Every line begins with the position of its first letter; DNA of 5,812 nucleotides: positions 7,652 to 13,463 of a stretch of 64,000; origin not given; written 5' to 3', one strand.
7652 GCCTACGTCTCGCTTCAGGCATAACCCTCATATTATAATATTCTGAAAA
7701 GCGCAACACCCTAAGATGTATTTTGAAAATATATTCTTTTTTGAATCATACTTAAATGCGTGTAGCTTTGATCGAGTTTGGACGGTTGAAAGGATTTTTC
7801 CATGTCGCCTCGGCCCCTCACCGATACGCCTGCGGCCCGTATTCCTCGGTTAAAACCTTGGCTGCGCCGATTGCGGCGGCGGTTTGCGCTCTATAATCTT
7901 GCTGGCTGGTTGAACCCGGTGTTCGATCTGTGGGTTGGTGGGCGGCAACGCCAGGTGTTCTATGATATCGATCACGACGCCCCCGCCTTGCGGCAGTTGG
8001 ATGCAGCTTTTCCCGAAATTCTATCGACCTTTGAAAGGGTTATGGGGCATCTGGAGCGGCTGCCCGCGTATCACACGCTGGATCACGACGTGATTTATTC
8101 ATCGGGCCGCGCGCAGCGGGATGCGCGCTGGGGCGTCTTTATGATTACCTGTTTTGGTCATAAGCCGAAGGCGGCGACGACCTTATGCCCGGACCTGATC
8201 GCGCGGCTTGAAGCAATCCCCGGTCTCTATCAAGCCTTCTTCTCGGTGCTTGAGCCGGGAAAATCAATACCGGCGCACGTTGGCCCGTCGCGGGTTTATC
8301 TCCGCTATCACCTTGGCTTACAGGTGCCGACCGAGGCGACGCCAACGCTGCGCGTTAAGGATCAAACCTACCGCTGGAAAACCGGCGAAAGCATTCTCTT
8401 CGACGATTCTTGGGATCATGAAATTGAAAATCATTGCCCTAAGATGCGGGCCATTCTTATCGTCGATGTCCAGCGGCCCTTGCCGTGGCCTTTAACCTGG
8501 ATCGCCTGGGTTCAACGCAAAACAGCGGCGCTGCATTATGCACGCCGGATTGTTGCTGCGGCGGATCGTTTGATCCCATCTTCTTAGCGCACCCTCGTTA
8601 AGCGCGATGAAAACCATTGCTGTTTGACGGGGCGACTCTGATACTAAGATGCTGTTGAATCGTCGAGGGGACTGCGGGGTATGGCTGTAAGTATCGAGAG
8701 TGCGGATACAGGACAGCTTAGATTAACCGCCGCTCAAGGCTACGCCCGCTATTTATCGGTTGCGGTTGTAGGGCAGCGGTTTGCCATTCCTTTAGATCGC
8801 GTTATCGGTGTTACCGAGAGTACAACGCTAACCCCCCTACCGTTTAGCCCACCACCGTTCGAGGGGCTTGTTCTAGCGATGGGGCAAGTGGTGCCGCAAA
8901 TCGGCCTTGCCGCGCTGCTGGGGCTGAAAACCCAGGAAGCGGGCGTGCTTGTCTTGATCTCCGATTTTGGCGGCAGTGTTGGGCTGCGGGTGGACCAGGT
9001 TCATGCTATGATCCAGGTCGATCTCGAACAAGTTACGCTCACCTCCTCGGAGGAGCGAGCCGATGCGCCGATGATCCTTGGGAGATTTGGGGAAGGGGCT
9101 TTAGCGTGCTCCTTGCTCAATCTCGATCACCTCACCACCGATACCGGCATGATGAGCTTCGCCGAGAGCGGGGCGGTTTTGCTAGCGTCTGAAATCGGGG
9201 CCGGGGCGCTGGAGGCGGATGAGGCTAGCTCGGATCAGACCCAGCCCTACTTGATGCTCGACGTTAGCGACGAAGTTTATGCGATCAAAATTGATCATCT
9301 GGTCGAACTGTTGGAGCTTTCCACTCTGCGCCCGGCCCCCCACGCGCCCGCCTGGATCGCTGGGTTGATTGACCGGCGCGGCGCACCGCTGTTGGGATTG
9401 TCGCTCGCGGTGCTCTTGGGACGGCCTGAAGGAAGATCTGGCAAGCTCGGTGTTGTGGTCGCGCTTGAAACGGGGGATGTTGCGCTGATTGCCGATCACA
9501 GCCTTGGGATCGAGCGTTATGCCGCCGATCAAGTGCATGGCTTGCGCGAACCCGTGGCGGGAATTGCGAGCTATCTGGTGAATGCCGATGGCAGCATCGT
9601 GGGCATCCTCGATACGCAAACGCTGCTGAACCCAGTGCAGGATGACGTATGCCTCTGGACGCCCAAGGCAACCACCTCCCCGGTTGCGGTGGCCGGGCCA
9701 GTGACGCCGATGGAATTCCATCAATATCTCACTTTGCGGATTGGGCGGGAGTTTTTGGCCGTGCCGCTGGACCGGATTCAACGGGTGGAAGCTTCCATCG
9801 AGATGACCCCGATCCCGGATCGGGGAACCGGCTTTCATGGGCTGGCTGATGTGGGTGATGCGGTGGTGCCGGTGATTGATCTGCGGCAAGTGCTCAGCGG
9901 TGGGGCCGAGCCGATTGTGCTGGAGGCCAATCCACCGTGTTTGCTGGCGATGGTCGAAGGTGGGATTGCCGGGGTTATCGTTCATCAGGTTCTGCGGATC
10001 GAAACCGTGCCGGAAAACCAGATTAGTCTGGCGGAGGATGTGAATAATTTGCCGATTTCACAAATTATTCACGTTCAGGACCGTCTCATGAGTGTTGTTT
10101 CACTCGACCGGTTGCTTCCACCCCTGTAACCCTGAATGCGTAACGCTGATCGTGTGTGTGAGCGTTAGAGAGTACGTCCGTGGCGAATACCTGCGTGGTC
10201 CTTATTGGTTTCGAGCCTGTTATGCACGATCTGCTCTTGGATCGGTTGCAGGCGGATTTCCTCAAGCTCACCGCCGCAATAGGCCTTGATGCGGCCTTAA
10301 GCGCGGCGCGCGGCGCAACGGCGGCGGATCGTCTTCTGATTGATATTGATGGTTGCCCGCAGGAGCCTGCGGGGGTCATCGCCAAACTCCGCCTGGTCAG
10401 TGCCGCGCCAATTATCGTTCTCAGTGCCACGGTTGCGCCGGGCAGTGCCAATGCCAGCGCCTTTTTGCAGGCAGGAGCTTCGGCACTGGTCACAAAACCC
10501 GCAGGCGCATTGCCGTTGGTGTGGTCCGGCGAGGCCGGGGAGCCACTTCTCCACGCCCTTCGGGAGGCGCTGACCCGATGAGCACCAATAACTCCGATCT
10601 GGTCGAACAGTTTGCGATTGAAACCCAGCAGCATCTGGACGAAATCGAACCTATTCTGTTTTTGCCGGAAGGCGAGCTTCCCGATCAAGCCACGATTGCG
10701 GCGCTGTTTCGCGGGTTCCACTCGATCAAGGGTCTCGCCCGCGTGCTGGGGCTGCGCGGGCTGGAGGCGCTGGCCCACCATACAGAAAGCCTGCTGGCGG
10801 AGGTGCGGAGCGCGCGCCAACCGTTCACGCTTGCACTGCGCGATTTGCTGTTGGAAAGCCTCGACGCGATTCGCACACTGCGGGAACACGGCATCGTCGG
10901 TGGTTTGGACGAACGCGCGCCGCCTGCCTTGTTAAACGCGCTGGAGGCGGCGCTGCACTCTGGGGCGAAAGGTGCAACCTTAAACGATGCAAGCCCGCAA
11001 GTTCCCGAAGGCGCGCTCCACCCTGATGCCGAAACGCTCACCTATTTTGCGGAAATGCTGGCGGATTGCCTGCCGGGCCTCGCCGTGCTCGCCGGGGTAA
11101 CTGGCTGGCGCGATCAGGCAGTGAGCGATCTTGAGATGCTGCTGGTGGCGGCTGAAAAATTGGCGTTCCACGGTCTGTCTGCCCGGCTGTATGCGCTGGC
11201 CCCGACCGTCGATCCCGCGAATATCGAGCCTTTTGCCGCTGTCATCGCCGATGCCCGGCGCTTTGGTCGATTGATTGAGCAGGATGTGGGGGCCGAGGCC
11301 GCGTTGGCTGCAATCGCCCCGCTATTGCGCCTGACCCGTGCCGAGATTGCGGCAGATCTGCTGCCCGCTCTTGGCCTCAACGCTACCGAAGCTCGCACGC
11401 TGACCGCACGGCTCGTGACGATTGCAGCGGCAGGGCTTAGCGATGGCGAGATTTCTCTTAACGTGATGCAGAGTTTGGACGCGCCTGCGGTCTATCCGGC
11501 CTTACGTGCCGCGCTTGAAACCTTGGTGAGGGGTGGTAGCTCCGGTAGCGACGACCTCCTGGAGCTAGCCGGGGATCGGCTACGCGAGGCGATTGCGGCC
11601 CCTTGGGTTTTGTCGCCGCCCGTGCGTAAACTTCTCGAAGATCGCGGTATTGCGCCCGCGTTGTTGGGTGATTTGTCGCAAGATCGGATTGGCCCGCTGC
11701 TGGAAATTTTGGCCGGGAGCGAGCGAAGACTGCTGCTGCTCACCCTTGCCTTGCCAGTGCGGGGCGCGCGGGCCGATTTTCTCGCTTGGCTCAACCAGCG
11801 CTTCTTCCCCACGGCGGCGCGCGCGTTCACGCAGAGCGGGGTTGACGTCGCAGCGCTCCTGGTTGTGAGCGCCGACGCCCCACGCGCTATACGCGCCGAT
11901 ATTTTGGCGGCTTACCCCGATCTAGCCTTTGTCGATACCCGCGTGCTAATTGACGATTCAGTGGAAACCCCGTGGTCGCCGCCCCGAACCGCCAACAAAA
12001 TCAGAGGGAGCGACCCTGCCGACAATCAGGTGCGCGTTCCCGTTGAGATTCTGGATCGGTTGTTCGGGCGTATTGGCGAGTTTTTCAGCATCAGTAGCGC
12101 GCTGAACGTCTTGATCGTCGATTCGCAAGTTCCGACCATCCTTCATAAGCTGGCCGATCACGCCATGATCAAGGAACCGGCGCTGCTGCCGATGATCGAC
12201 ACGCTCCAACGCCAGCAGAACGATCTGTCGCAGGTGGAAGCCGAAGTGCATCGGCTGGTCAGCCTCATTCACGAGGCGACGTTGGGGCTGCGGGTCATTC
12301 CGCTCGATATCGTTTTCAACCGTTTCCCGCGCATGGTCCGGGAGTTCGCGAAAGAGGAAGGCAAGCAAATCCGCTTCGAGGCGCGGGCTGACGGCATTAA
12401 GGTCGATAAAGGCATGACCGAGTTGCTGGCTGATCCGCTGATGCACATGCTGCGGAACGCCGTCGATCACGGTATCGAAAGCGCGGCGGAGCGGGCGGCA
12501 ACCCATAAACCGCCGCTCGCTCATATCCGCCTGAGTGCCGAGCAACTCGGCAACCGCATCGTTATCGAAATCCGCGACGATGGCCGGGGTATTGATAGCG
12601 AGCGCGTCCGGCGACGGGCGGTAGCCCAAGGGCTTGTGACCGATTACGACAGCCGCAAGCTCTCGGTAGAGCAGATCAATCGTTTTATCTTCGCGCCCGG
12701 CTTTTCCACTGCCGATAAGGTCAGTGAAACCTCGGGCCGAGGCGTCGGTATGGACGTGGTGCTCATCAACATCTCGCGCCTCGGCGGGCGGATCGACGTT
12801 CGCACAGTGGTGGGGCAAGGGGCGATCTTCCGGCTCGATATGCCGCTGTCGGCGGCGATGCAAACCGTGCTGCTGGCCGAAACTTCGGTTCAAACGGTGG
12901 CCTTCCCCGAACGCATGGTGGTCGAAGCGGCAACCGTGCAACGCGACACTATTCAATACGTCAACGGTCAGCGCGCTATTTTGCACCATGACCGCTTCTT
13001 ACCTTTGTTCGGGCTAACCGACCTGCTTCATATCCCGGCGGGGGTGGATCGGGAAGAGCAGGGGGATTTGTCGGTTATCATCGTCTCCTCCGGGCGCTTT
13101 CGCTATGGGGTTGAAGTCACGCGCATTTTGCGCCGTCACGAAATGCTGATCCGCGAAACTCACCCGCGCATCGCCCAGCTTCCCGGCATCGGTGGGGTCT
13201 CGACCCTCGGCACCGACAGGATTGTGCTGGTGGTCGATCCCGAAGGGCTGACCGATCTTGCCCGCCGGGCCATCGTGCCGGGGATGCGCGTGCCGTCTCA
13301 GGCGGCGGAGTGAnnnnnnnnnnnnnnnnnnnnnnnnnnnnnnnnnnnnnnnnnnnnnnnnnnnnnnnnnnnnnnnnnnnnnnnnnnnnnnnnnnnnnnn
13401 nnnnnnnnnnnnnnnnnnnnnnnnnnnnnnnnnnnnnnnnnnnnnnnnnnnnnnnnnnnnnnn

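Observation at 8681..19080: Complete chemosensory (Che-like) cluster whose dedicated response regulator is a class III nucleotide cyclase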

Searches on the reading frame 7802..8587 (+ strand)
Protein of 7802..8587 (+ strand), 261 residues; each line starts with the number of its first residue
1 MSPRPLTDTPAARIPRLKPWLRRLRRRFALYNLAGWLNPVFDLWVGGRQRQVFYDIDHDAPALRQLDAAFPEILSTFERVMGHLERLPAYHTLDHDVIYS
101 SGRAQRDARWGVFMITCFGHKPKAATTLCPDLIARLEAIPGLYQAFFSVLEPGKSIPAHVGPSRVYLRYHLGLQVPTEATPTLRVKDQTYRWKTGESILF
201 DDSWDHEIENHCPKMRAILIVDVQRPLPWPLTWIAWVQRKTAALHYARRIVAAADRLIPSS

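Call 4: search_protein_families(library=pfam, proteins=[window:7802-8587:+], max_evalue=0.01)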
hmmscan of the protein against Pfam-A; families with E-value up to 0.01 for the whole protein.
window:7802-8587:+ (261 aa): 1 family
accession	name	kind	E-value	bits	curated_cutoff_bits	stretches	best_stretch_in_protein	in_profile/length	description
PF05118.21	Asp_Arg_Hydrox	-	5.7e-36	124.2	22.6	1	70-226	4-157/157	Aspartyl/Asparaginyl beta-hydroxylase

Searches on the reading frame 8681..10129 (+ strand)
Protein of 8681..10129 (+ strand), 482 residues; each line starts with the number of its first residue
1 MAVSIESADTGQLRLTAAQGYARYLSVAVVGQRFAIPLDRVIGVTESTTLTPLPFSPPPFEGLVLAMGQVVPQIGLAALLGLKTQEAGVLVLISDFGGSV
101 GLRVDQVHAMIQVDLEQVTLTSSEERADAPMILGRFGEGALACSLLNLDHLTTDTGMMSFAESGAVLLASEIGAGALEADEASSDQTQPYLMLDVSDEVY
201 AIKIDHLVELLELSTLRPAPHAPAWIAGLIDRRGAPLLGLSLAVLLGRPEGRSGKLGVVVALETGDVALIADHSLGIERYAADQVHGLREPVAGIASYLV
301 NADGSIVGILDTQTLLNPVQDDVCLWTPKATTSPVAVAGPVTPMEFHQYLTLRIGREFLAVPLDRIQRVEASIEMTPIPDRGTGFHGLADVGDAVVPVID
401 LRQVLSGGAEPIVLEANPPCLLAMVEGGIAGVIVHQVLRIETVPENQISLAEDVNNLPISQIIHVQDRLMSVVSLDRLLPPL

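Call 4: search_protein_families(library=pfam, proteins=[window:8681-10129:+], max_evalue=0.01)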
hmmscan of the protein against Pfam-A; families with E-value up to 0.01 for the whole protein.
window:8681-10129:+ (482 aa): 1 family
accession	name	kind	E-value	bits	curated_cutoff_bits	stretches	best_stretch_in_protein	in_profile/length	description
PF01584.24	CheW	-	5e-51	172.4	23.5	3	348-479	1-134/138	CheW-like domain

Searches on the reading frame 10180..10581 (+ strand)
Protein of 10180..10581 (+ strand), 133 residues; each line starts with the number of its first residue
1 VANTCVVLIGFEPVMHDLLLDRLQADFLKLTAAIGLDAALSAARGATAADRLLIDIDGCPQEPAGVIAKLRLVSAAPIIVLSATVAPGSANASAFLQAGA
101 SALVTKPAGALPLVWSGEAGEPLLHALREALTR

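Call 4: search_protein_families(library=pfam, proteins=[window:10180-10581:+], max_evalue=0.01)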
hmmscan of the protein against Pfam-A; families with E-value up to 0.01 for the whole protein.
window:10180-10581:+ (133 aa): 0 families

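Call 26: find_homologous_proteins(query=window:10180-10581:+, max_evalue=0.001)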
Query window:10180-10581:+ (133 aa): 4 proteins with E <= 0.001 among 517 candidates.
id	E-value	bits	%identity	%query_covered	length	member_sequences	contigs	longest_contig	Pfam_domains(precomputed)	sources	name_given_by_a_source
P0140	6.5e-75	267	100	100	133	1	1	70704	-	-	-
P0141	2.2e-61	223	86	100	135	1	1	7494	-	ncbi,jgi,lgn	-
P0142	2.4e-41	159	64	98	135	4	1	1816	-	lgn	-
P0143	2.7e-40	155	62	100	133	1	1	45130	-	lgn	-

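Call 31: search_solved_structures(query=A1, max_evalue=10, show_alignments=2)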
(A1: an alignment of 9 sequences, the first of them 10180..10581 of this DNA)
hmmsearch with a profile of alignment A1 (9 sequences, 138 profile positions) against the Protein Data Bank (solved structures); distinct sequences matched with E-value up to 10: 130 (the best 60 are shown).
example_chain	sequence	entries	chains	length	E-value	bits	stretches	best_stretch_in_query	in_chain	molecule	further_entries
3kyj_B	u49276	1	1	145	3.2e-14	56.2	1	8-132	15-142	CheY6 protein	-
3kyi_B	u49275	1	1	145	1.3e-12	51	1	8-132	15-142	CheY6 protein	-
5leb_A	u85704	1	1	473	1.5e-06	31.4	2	86-131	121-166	DDD_D12_06_D12_06_D12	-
4gmr_A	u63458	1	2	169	1.7e-06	31.2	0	93-127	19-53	OR266 DE NOVO PROTEIN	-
1zh2_A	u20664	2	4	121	1.9e-06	31.1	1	8-114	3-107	KDP operon transcriptional regulatory protein kdpE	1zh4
5le2_A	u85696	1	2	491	2.5e-06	30.7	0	86-133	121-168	DDD_D12_15_D12_15_D12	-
1n0r_A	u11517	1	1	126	6e-06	29.5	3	91-124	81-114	4 ankyrin repeats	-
6lgq_D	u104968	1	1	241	7.5e-06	29.2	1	8-114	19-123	DNA-binding response regulator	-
4kfc_A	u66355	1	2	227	9e-06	28.9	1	8-114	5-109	KDP operon transcriptional regulatory protein KdpE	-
4kny_A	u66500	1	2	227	9.1e-06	28.9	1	8-114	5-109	KDP operon transcriptional regulatory protein KdpE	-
5hry_A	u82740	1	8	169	2.6e-05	27.4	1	93-130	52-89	ank3C2_1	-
4gpm_A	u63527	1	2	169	5.7e-05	26.3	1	91-129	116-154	Engineered Protein OR264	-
4l85_A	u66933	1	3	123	7.2e-05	26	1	8-114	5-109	KDP operon transcriptional regulatory protein KdpE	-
5kwd_A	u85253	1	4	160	8.6e-05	25.7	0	93-133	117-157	Ankyrin repeat-containing protein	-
4qfv_A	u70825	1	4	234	9.4e-05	25.6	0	91-135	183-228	ANK-N5C-281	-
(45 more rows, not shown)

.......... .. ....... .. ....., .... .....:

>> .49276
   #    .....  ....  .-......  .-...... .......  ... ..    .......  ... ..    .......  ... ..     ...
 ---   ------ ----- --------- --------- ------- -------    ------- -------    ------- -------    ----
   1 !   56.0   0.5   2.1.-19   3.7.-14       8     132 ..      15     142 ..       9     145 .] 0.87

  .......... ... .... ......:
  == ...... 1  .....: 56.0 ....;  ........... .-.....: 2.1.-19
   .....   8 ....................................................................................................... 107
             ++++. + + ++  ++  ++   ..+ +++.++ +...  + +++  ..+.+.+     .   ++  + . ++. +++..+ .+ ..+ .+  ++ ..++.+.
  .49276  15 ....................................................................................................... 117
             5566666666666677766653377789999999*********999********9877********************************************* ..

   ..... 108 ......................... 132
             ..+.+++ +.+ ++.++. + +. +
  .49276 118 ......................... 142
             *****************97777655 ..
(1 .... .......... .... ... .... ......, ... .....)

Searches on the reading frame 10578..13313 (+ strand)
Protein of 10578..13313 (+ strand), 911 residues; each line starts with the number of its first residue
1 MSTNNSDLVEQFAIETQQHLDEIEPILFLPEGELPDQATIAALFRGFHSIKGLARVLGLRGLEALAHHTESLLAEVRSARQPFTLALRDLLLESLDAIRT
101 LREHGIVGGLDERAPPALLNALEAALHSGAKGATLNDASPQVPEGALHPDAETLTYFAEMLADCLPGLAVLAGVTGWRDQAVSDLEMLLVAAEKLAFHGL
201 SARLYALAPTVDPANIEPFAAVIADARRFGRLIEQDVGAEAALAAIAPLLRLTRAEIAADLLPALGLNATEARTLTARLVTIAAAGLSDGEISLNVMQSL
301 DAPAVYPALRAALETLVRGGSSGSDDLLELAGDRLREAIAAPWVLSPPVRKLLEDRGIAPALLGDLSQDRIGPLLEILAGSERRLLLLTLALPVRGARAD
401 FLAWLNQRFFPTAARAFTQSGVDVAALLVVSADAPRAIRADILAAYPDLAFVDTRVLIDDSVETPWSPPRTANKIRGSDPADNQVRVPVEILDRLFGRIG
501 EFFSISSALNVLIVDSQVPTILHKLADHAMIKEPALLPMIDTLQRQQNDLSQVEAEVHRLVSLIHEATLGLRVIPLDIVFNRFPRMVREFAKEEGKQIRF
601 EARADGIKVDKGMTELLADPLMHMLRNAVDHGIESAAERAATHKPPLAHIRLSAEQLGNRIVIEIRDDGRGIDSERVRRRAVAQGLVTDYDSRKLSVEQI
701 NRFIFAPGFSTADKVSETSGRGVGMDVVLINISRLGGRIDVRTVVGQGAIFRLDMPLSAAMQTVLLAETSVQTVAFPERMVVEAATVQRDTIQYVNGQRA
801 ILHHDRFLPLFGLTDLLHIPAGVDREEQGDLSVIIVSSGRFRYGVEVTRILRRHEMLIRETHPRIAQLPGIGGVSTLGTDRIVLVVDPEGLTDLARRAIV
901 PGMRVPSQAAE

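Call 4: search_protein_families(library=pfam, proteins=[window:10578-13313:+], max_evalue=0.01)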
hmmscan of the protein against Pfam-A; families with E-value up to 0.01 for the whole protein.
window:10578-13313:+ (911 aa): 3 families
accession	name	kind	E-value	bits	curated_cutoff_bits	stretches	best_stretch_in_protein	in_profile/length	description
PF02518.31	HATPase_c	-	6e-17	62.5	26.4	1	619-758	4-110/111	Histidine kinase-, DNA gyrase B-, and HSP90-like ATPase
PF01627.28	Hpt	-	1.3e-11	45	24.6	1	7-99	1-82/84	Hpt domain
PF01584.24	CheW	-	4e-10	39.9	23.5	1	765-893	3-135/138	CheW-like domain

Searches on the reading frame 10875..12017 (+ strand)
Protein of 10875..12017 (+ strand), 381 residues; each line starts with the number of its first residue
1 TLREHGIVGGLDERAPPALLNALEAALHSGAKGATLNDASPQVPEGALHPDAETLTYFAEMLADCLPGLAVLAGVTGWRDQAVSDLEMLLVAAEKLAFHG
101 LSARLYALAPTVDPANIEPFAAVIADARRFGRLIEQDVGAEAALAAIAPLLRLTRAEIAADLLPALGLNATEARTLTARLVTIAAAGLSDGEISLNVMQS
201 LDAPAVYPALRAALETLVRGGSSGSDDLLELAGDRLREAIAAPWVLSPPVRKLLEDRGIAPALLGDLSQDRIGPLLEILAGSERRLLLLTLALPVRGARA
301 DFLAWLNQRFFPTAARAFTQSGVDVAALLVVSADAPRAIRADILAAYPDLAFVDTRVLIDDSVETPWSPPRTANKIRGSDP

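Call 94: search_protein_families(library=pfam, proteins=[window:10875-12017:+], max_evalue=1)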
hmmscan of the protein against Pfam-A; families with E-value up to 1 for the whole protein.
window:10875-12017:+ (381 aa): 0 families
